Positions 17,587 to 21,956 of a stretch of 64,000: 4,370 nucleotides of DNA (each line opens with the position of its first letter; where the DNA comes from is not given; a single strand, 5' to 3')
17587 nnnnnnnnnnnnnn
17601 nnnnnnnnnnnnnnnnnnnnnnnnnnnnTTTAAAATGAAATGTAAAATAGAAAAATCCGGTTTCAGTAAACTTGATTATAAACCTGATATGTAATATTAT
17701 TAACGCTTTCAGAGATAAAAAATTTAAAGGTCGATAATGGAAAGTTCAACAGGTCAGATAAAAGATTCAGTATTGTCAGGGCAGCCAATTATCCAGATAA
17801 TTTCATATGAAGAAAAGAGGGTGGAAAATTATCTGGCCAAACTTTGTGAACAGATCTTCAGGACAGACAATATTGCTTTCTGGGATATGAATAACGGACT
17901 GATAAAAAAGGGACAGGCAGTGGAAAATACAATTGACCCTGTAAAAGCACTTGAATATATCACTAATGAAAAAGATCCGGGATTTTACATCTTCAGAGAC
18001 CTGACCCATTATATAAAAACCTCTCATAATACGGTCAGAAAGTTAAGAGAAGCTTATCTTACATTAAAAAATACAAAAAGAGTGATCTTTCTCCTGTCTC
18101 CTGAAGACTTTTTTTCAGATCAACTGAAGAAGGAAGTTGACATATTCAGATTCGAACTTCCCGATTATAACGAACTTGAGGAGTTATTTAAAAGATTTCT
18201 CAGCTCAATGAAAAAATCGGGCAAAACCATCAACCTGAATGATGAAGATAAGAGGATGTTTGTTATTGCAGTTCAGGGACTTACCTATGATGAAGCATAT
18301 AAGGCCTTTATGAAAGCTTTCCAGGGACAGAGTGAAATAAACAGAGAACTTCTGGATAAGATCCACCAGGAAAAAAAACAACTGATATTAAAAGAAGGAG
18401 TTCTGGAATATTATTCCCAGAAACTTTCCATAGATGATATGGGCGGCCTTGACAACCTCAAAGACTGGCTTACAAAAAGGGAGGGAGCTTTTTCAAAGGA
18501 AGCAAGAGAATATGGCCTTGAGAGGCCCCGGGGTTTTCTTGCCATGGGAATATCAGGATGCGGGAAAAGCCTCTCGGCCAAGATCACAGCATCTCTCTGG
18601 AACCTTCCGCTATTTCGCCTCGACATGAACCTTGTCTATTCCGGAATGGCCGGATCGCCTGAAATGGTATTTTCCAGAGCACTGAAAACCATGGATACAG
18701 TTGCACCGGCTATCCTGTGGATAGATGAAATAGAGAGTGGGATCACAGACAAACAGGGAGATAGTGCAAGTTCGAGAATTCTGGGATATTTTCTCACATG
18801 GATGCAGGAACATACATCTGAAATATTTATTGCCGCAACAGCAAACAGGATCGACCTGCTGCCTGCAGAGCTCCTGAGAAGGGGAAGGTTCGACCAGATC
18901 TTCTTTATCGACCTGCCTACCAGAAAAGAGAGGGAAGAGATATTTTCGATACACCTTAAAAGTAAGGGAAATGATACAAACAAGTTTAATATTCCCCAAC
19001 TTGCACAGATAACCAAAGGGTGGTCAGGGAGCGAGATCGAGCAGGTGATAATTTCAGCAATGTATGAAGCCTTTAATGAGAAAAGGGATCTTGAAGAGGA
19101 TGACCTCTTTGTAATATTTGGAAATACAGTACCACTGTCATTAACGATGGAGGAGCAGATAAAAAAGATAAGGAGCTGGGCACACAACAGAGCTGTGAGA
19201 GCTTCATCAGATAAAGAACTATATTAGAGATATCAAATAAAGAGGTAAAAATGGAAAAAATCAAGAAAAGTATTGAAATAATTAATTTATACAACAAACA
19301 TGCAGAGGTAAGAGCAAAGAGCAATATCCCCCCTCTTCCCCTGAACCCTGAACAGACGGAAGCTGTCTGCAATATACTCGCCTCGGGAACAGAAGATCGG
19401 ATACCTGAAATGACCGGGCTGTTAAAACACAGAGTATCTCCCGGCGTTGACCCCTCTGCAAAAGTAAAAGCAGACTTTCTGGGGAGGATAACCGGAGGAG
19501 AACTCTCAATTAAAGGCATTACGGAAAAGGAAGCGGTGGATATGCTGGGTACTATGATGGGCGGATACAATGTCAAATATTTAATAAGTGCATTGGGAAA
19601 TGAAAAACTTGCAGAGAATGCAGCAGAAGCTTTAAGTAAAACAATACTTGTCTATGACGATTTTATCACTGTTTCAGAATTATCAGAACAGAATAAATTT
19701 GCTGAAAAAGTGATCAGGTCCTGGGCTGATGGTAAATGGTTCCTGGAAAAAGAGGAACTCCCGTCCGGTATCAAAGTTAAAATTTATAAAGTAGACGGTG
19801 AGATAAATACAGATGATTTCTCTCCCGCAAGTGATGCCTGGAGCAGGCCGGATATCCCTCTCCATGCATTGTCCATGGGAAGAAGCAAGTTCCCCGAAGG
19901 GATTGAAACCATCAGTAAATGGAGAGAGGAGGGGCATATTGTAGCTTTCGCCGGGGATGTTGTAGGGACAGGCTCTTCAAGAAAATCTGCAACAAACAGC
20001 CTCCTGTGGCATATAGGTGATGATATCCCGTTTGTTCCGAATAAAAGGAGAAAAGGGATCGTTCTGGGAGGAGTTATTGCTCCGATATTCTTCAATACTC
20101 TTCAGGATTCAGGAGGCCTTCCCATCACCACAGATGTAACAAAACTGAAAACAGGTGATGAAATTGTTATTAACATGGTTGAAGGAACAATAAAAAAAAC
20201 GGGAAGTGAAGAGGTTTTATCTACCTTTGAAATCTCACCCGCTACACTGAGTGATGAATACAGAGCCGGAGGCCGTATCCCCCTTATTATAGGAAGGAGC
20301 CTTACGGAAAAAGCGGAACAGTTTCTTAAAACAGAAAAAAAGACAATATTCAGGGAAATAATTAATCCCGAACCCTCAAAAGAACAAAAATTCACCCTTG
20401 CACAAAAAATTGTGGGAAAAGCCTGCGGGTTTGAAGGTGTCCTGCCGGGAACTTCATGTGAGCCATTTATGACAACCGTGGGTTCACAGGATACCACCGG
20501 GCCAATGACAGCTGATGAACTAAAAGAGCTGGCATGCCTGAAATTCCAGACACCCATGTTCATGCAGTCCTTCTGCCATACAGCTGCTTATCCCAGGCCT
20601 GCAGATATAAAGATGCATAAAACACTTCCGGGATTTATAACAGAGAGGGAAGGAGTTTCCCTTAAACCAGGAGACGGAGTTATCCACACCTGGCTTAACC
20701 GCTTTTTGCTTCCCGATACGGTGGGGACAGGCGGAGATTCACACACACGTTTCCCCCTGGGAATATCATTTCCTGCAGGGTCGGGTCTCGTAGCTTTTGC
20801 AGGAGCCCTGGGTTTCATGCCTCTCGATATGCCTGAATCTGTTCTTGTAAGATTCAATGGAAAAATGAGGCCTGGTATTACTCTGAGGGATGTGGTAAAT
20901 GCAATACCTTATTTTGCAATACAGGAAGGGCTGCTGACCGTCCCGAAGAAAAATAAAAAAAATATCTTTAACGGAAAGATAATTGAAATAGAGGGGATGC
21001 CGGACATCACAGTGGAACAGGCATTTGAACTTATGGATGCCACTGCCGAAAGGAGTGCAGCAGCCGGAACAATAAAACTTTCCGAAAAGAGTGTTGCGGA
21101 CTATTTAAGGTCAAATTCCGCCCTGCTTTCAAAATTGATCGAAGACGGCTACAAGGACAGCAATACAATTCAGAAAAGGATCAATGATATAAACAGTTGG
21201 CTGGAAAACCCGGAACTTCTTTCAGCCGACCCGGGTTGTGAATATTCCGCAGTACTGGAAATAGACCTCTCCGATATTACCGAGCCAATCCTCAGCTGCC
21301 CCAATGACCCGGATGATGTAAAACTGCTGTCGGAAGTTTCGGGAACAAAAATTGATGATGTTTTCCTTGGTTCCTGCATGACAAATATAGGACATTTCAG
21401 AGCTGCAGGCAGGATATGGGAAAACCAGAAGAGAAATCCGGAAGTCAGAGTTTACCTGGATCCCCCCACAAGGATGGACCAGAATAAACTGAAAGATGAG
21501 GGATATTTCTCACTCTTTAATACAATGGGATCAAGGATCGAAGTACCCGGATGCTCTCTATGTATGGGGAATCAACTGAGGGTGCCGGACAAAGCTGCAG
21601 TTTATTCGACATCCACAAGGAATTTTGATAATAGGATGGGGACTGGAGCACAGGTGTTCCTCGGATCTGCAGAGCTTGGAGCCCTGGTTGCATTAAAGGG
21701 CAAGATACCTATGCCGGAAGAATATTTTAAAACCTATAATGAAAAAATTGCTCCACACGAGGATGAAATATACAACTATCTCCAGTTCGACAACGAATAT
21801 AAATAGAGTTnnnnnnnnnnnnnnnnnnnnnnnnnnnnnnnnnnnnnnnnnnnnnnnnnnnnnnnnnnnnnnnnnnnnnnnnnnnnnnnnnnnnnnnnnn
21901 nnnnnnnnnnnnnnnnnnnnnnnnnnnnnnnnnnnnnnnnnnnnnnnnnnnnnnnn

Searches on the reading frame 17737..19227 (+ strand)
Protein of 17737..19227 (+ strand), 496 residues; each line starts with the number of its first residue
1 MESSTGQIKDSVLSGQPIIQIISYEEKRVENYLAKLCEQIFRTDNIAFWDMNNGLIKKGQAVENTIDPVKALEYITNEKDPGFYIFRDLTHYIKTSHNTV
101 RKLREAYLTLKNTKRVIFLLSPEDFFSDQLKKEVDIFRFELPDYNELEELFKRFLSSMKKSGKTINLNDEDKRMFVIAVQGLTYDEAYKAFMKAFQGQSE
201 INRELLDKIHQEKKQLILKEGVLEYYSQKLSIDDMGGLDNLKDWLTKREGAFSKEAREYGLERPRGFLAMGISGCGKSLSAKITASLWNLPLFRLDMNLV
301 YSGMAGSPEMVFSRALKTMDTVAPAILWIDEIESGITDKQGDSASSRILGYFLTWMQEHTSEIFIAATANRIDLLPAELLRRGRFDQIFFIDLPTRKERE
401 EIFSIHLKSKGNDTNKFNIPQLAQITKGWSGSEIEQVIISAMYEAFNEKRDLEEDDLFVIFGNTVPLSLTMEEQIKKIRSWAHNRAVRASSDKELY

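Call 33: search_protein_families(library=pfam, proteins=[window:17737-19227:+], max_evalue=0.00001)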
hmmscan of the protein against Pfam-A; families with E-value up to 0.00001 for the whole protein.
window:17737-19227:+ (496 aa): 2 families
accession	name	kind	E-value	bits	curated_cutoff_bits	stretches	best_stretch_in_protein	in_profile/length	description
PF00004.35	AAA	-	1.4e-21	77.8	21.2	1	268-392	2-130/131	ATPase family associated with various cellular activities (AAA)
PF17862.7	AAA_lid_3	-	2.3e-07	30.7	27.2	1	417-452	2-37/45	AAA+ lid domain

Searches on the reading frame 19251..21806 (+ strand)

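Call 33: search_protein_families(library=pfam, proteins=[window:19251-21806:+], max_evalue=0.00001)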
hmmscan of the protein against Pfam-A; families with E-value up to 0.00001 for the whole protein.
window:19251-21806:+ (851 aa): 3 families
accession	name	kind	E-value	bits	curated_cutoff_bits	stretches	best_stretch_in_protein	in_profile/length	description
PF06434.19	Aconitase_2_N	-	3.2e-87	291.9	27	1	176-376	1-200/204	Aconitate hydratase 2 N-terminus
PF11791.14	Aconitase_B_N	-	2.6e-52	177.3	25.8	1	14-164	2-153/153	Aconitate B N-terminal domain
PF00330.25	Aconitase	-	9.6e-38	130.8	28.7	2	696-817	336-463/463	Aconitase family (aconitate hydratase)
